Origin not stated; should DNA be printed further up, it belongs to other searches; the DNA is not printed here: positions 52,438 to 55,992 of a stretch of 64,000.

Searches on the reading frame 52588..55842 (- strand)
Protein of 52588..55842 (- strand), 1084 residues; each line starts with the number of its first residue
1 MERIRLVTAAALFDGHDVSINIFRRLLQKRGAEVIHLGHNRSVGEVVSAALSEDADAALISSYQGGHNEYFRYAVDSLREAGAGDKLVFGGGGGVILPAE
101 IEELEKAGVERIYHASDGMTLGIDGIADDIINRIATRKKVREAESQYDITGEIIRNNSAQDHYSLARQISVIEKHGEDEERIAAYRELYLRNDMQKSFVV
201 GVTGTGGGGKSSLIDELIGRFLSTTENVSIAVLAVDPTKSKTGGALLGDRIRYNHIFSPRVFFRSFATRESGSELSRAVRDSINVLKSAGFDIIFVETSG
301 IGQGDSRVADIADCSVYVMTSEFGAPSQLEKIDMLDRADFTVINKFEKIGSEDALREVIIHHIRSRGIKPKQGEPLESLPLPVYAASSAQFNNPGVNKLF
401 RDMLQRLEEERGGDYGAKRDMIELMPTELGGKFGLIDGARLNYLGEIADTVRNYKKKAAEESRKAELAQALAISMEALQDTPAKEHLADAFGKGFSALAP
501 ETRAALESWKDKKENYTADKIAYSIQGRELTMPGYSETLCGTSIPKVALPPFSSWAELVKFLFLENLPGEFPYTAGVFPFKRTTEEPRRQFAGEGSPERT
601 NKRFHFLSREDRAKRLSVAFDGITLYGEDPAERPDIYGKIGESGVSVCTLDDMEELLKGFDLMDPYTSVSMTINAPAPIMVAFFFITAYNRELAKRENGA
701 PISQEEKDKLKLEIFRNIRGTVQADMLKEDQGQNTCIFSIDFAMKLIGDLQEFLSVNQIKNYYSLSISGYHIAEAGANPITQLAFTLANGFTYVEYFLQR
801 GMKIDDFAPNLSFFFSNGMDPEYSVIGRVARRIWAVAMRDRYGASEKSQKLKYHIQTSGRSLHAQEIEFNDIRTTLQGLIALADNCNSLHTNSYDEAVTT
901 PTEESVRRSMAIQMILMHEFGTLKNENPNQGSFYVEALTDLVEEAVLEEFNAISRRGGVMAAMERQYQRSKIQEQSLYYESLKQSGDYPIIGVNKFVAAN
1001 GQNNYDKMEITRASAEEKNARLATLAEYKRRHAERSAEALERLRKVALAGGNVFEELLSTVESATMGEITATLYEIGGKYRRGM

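Call 35: search_protein_families(library=pfam, proteins=[window:52588-55842:-], max_evalue=0.00001)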
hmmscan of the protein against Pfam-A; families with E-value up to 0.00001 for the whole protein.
window:52588-55842:- (1084 aa): 4 families
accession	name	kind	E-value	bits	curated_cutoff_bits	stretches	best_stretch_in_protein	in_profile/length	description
PF01642.28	MM_CoA_mutase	-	5.6e-121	405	22.1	1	563-1075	23-509/512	Methylmalonyl-CoA mutase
PF03308.22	MeaB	-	3.3e-38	131.7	23.1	1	165-350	1-187/273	Methylmalonyl Co-A mutase-associated GTPase MeaB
PF02310.24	B12-binding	-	1.4e-13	51.1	32.1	1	5-108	2-104/121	B12 binding domain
PF02492.25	cobW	-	6e-06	26.4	20.7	0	199-358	2-165/180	CobW/HypB/UreG, nucleotide-binding domain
